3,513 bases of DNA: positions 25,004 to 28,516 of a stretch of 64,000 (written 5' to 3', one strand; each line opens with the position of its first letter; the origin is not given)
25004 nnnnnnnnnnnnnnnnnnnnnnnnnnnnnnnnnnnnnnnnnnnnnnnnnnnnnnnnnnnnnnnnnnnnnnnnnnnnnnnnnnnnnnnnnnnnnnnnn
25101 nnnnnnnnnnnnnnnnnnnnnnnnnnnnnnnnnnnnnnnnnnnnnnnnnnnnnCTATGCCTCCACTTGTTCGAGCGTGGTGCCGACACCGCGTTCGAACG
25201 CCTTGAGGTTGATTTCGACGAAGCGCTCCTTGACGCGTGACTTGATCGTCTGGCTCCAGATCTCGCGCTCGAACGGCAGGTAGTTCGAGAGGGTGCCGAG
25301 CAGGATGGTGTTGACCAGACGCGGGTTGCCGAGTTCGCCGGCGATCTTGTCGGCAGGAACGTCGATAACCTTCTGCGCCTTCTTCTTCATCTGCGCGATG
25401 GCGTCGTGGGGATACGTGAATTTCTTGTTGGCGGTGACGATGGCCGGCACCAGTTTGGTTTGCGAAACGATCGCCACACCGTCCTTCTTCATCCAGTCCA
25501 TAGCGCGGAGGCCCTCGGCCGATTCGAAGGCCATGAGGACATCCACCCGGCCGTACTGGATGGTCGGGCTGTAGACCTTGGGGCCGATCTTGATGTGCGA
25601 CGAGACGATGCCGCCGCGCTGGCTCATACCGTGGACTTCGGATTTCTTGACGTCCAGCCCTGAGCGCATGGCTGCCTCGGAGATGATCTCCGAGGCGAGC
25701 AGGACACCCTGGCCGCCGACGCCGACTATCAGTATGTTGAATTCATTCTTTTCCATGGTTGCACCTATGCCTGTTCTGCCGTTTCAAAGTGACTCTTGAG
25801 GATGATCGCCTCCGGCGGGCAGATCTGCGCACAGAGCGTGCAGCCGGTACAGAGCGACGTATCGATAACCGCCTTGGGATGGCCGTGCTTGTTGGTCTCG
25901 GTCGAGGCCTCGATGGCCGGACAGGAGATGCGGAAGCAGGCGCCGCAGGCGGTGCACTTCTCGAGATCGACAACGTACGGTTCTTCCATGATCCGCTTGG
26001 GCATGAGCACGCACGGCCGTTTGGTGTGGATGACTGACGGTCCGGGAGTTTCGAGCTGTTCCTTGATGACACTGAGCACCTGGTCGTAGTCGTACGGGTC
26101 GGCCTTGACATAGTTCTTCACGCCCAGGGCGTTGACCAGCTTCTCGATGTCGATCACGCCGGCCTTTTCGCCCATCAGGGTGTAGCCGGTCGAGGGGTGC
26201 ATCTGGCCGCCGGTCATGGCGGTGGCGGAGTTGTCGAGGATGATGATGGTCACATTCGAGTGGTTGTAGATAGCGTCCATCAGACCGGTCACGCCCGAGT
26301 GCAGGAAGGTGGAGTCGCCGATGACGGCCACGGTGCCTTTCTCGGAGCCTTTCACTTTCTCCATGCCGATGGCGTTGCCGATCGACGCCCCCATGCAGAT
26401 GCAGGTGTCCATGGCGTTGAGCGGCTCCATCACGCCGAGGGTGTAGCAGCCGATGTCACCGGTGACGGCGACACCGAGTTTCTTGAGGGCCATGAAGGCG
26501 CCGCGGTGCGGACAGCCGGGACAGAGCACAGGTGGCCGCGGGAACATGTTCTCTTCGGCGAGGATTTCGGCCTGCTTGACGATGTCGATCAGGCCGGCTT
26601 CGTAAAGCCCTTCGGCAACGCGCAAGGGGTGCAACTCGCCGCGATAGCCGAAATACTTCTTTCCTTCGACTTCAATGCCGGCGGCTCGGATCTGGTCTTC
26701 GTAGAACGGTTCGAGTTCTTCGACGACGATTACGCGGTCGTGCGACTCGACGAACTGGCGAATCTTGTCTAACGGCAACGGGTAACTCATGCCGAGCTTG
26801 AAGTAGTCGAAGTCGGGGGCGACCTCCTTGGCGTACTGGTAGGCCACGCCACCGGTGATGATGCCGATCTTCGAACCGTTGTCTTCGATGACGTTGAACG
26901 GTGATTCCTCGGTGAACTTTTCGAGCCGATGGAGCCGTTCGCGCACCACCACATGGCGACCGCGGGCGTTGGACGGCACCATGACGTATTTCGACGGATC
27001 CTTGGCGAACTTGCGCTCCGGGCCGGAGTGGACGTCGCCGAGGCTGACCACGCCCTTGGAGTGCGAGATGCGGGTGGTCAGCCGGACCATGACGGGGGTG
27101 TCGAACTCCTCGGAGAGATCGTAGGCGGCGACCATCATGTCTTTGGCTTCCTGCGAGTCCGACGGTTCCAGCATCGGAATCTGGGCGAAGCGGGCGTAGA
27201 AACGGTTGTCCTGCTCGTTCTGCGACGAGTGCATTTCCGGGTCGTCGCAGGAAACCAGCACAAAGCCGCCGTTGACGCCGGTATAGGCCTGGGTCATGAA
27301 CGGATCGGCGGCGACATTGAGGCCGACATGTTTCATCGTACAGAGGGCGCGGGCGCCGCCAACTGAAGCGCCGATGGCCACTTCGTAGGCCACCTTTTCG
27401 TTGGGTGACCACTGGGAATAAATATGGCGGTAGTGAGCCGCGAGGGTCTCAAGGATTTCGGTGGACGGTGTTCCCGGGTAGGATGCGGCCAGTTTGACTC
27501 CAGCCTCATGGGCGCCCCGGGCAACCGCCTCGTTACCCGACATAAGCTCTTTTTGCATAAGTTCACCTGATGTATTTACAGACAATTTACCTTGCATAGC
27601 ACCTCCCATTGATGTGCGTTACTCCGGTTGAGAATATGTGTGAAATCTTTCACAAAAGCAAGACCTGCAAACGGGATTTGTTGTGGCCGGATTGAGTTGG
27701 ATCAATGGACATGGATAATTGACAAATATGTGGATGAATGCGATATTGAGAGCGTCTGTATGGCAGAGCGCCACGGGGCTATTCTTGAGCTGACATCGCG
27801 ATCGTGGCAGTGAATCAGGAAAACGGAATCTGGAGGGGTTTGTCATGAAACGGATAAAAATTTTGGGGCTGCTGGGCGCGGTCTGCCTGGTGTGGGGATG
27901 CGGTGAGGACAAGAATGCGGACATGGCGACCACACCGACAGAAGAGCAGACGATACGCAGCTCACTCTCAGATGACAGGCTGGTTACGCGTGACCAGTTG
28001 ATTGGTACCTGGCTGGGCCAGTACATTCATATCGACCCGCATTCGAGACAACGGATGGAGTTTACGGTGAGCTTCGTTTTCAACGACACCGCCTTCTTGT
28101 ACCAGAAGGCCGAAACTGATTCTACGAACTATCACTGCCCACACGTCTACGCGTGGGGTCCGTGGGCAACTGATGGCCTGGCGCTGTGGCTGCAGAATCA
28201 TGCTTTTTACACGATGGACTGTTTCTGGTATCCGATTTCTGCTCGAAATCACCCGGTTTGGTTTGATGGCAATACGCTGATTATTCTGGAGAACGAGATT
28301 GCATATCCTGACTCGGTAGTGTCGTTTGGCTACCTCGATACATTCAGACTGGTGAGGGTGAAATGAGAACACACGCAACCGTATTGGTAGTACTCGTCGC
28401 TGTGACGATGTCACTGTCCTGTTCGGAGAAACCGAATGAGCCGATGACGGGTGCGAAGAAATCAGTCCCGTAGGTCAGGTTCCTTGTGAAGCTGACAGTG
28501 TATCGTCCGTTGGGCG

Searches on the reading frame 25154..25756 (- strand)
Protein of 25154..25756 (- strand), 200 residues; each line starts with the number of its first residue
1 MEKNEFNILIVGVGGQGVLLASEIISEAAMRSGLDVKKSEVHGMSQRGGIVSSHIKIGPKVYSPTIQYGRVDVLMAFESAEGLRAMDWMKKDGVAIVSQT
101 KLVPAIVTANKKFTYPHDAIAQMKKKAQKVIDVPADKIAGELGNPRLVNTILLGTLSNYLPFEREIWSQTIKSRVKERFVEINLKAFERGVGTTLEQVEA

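Call 11: search_protein_families(library=pfam, proteins=[window:25154-25756:-], max_evalue=0.01)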
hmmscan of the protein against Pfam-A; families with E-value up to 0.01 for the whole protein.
window:25154-25756:- (200 aa): 1 family
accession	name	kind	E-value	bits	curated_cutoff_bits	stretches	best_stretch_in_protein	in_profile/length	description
PF01558.24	POR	-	5.7e-42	144.2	27.4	1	14-191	1-172/173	Pyruvate ferredoxin/flavodoxin oxidoreductase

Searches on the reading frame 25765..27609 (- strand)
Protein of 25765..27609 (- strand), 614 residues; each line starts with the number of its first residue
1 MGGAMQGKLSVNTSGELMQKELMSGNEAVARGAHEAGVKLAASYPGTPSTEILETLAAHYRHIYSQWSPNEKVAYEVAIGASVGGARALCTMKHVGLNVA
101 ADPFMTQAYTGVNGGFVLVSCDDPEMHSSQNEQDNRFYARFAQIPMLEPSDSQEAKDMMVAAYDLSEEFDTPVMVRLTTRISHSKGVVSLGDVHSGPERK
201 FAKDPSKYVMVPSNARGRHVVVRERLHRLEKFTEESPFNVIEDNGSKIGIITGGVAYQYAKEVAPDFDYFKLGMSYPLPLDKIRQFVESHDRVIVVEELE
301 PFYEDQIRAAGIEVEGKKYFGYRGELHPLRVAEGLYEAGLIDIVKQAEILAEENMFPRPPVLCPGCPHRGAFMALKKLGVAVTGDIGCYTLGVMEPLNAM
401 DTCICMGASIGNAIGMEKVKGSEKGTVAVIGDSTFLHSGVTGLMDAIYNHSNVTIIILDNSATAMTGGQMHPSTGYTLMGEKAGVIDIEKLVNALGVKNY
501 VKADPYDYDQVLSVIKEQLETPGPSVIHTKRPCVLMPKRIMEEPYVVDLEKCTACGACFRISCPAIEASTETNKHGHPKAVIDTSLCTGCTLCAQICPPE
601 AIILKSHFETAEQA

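Call 11: search_protein_families(library=pfam, proteins=[window:25765-27609:-], max_evalue=0.01)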
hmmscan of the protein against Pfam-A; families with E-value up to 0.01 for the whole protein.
window:25765-27609:- (614 aa): 10 families
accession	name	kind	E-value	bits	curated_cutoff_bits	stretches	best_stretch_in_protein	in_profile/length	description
PF02775.26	TPP_enzyme_C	-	2.4e-24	86.3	21.9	1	385-528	1-150/151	Thiamine pyrophosphate enzyme, C-terminal TPP binding domain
PF01855.24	POR_N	-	1.2e-15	58.4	27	1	32-194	2-171/231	Pyruvate flavodoxin/ferredoxin oxidoreductase, thiamine diP-bdg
PF00037.32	Fer4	-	1e-09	38.2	21.1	2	581-602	2-23/24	4Fe-4S binding domain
PF12797.12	Fer4_2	-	8.1e-08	32.2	24.5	2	545-565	3-22/22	4Fe-4S binding domain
PF12838.12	Fer4_7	-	1.7e-07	32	27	1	551-601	1-52/52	4Fe-4S dicluster domain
PF13237.11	Fer4_10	-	7.6e-07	29.4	25.5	1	546-598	3-53/53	4Fe-4S dicluster domain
PF14697.11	Fer4_21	-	1.6e-06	28.6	35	1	547-602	3-57/59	4Fe-4S dicluster domain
PF12837.12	Fer4_6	-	2.6e-06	27.6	25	1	580-602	2-24/24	4Fe-4S binding domain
PF13459.11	Fer4_15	-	0.0028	18.8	22.4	0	581-598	2-19/66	4Fe-4S single cluster domain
PF13187.11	Fer4_9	-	0.0028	18.1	27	0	551-602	1-52/52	4Fe-4S dicluster domain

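Call 58: find_homologous_proteins(query=window:25765-27609:-, max_evalue=1e-100)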
Query window:25765-27609:- (614 aa): 7997 proteins with E <= 1e-100 among 8000 candidates; the best 120 are listed.
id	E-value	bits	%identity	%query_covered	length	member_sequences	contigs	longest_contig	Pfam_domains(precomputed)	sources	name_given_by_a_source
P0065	0.0e+0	1400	100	99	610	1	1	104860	PF14697.12,PF01855.25,PF02775.27,PF12797.13,PF12837.13,PF00037.33,PF12838.13,PF13237.12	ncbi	-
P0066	0.0e+0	1114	81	96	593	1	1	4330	PF14697.12,PF01855.25,PF02775.27,PF12797.13,PF12837.13,PF00037.33,PF12838.13,PF13237.12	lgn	-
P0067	0.0e+0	1113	81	96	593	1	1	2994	PF14697.12,PF01855.25,PF02775.27,PF12797.13,PF12837.13,PF00037.33,PF12838.13,PF13237.12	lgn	-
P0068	0.0e+0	1105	80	96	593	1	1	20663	PF14697.12,PF01855.25,PF02775.27,PF12797.13,PF12837.13,PF00037.33,PF12838.13,PF13237.12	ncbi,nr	ncbi:MAG TPA: indolepyruvate ferredoxin oxidoreductase subunit alpha [Candidatus Deferrimicrobium sp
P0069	0.0e+0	1102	80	96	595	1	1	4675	PF01855.25,PF02775.27,PF12837.13,PF00037.33,PF12838.13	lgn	-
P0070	0.0e+0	1101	80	96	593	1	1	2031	PF14697.12,PF01855.25,PF02775.27,PF12797.13,PF12837.13,PF00037.33,PF12838.13,PF13237.12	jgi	-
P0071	0.0e+0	1099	80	96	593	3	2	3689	PF01855.25,PF02775.27,PF12797.13,PF00037.33,PF12838.13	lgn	-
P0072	0.0e+0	1098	80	96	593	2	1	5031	PF14697.12,PF01855.25,PF02775.27,PF12797.13,PF12837.13,PF00037.33,PF12838.13,PF13237.12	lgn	-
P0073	0.0e+0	1095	79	96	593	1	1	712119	PF14697.12,PF01855.25,PF02775.27,PF12797.13,PF12837.13,PF00037.33,PF12838.13,PF13237.12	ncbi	ncbi:MAG: indolepyruvate ferredoxin oxidoreductase subunit alpha [Candidatus Zixiibacteriota bacteri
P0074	0.0e+0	1093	81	95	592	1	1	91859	PF01855.25,PF02775.27,PF12837.13,PF00037.33,PF12838.13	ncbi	-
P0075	0.0e+0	1092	79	96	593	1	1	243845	PF14697.12,PF01855.25,PF02775.27,PF12837.13,PF00037.33,PF12838.13,PF13237.12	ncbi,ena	-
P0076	0.0e+0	1088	79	96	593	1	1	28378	PF14697.12,PF01855.25,PF02775.27,PF12797.13,PF12837.13,PF00037.33,PF12838.13,PF13237.12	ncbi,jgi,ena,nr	ncbi:MAG: indolepyruvate ferredoxin oxidoreductase subunit alpha [candidate division Zixibacteria ba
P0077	0.0e+0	1084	79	95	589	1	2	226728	PF14697.12,PF01855.25,PF02775.27,PF12797.13,PF12837.13,PF00037.33,PF12838.13,PF13237.12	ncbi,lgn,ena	-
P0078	0.0e+0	1084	79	96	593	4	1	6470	PF14697.12,PF01855.25,PF02775.27,PF12797.13,PF12837.13,PF00037.33,PF12838.13,PF13237.12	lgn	-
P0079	0.0e+0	1083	78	96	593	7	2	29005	PF01855.25,PF02775.27,PF12797.13,PF12837.13,PF00037.33,PF12838.13,PF13237.12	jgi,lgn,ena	-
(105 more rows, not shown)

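Call 59: find_encoding_contigs(protein=P0074, flank=9000, max_places=1)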
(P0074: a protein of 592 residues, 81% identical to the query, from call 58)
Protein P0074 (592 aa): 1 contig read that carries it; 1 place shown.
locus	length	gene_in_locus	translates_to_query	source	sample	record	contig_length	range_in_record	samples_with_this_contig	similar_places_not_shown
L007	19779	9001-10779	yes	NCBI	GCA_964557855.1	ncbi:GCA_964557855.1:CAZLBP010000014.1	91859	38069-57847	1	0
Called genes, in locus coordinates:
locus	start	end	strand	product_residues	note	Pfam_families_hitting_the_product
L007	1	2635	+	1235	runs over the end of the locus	-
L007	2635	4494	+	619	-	PF03687:UPF0164 (weak), PF00515:TPR_1 (faint), PF07719:TPR_2 (faint), PF13428:TPR_14 (faint)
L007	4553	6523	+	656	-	PF13581:HATPase_c_2, PF17203:sCache_3_2 (weak), PF00672:HAMP, PF07228:SpoIIE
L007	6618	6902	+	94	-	PF08734:GYD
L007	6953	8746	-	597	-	PF03320:FBPase_glpX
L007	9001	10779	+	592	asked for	PF01855:POR_N, PF12837:Fer4_6 (faint), PF02775:TPP_enzyme_C, PF12838:Fer4_7 (weak), PF00037:Fer4 (weak)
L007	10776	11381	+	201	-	PF01558:POR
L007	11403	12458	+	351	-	PF00871:Acetate_kinase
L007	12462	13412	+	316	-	PF01515:PTA_PTB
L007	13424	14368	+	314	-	PF01515:PTA_PTB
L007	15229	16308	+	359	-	PF00483:NTP_transferase, PF12804:NTP_transf_3, PF22640:ManC_GMP_beta-helix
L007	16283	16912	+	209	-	PF05036:SPOR (weak)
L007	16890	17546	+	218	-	PF01300:Sua5_yciO_yrdC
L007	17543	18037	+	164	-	PF01451:LMWPc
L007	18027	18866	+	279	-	PF11306:DUF3108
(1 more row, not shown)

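Call 60: find_encoding_contigs(protein=P0073, flank=9000, max_places=1)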
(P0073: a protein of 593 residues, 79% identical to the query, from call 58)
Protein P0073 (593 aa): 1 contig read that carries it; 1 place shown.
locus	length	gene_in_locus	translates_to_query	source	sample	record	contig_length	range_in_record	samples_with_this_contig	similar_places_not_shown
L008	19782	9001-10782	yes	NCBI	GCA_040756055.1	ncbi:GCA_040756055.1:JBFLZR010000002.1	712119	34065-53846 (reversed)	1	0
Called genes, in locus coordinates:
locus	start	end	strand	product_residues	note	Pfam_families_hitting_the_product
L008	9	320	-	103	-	PF00355:Rieske, PF13806:Rieske_2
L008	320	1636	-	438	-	PF19295:SufBD_N, PF01458:SUFBD_core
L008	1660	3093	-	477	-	PF19295:SufBD_N, PF01458:SUFBD_core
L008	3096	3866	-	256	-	PF00005:ABC_tran, PF02463:SMC_N (faint)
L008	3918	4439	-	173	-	PF02082:Rrf2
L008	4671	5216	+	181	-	PF02659:Mntp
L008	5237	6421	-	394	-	PF04922:DIE2_ALG10 (weak)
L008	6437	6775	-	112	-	PF18029:Glyoxalase_6 (weak)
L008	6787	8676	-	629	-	PF22113:Mtrc-MtrF_II-IV_dom (faint), PF09699:Paired_CXXCH_1 (faint), PF14522:Cytochrome_C7 (faint), PF14537:Cytochrom_c3_2 (faint)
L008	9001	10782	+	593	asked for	PF01855:POR_N, PF12837:Fer4_6 (faint), PF02775:TPP_enzyme_C, PF12797:Fer4_2 (faint), PF12838:Fer4_7 (weak), PF13237:Fer4_10 (faint), PF14697:Fer4_21 (faint), PF00037:Fer4 (weak)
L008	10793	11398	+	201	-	PF01558:POR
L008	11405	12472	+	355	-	PF00871:Acetate_kinase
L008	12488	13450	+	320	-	PF01515:PTA_PTB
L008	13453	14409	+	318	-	PF01515:PTA_PTB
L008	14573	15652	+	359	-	PF00483:NTP_transferase, PF12804:NTP_transf_3 (weak), PF22640:ManC_GMP_beta-helix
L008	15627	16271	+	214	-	PF05036:SPOR (weak)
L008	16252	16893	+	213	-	PF01300:Sua5_yciO_yrdC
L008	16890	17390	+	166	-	PF01451:LMWPc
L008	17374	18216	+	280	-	PF11306:DUF3108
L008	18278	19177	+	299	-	-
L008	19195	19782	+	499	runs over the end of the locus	PF07837:FTCD_N, PF02971:FTCD, PF04961:FTCD_C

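Call 62: find_encoding_contigs(protein=P0066, flank=9000, max_places=2)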
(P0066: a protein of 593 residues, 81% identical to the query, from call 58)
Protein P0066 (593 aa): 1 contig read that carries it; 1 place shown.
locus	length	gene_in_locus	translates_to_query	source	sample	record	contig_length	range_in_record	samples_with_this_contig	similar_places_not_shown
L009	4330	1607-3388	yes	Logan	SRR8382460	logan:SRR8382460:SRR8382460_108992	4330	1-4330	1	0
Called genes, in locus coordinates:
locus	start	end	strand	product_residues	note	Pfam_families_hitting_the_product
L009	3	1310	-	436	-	?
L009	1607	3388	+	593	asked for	PF01855:POR_N, PF12837:Fer4_6 (faint), PF02775:TPP_enzyme_C, PF12797:Fer4_2 (faint), PF12838:Fer4_7, PF13237:Fer4_10 (weak), PF14697:Fer4_21 (weak), PF00037:Fer4 (weak)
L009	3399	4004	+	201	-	PF01558:POR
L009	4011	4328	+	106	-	?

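Call 63: find_encoding_contigs(protein=P0075, flank=9000, max_places=1)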
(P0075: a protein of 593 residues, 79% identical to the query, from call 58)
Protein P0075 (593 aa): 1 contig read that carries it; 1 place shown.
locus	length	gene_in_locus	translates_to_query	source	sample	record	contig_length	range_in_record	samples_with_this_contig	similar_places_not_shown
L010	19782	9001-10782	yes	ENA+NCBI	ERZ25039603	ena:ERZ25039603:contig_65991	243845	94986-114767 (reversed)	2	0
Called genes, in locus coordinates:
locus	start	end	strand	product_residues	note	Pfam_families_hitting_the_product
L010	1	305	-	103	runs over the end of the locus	PF00355:Rieske, PF13806:Rieske_2, PF22543:Rieske_4 (weak)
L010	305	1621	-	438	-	PF19295:SufBD_N, PF01458:SUFBD_core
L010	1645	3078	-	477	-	PF19295:SufBD_N, PF01458:SUFBD_core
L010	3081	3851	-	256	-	PF00005:ABC_tran, PF02463:SMC_N (faint)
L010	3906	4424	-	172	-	PF02082:Rrf2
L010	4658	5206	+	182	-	PF02659:Mntp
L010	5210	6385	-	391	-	PF04922:DIE2_ALG10 (weak)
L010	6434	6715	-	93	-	-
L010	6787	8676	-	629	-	PF14522:Cytochrome_C7 (faint), PF14537:Cytochrom_c3_2 (faint), PF22113:Mtrc-MtrF_II-IV_dom (faint)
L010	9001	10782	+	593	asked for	PF01855:POR_N, PF12837:Fer4_6 (faint), PF02775:TPP_enzyme_C, PF12838:Fer4_7 (weak), PF13237:Fer4_10 (faint), PF14697:Fer4_21 (weak), PF00037:Fer4 (weak)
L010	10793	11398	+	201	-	PF01558:POR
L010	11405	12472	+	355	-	PF00871:Acetate_kinase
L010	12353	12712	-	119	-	-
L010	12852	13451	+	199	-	PF01515:PTA_PTB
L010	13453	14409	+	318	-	PF01515:PTA_PTB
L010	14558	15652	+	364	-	PF00483:NTP_transferase, PF12804:NTP_transf_3 (weak), PF22640:ManC_GMP_beta-helix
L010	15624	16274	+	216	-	PF05036:SPOR (weak)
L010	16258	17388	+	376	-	PF01300:Sua5_yciO_yrdC, PF01451:LMWPc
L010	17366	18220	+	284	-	PF11306:DUF3108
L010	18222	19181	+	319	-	-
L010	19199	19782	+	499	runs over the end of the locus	PF07837:FTCD_N, PF02971:FTCD, PF04961:FTCD_C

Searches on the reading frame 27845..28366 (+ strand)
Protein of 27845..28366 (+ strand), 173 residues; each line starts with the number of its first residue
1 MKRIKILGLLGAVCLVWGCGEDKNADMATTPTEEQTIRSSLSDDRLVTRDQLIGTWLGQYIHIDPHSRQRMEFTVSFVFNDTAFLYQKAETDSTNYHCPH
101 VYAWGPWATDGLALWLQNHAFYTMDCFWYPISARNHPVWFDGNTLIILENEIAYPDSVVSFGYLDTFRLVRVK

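Call 11: search_protein_families(library=pfam, proteins=[window:27845-28366:+], max_evalue=0.01)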
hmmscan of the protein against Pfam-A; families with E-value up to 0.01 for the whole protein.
window:27845-28366:+ (173 aa): 0 families

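Call 16: find_encoding_contigs(protein=window:27845-28366:+, flank=6000, max_places=10)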
Protein window:27845-28366:+ (173 aa): 1 contig read that carries it; 1 place shown.
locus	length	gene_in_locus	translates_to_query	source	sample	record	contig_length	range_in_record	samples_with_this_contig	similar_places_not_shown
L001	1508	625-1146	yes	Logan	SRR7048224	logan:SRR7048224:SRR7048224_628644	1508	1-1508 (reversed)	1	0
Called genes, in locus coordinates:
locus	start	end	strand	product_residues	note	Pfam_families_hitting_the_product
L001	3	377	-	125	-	?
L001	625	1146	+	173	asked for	-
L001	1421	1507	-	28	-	?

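Call 29: list_cluster_members(proteins=[P0001, window:27845-28366:+, window:25765-27609:-, window:33280-34713:+])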
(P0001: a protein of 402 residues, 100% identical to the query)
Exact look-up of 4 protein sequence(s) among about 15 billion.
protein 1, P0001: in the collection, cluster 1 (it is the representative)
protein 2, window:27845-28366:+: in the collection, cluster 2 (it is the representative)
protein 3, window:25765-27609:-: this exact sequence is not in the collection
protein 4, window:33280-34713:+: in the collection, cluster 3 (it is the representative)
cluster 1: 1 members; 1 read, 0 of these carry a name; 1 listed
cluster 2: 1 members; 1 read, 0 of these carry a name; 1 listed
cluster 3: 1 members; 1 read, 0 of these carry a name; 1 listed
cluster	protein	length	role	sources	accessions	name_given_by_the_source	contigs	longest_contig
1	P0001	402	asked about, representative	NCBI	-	-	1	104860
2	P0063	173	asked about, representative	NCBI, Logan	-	-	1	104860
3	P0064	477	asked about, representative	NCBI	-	-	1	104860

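Call 69: search_protein_families(library=ncbifam, proteins=[window:27845-28366:+], max_evalue=1)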
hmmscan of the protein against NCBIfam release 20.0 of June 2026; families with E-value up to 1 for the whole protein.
window:27845-28366:+ (173 aa): 0 families
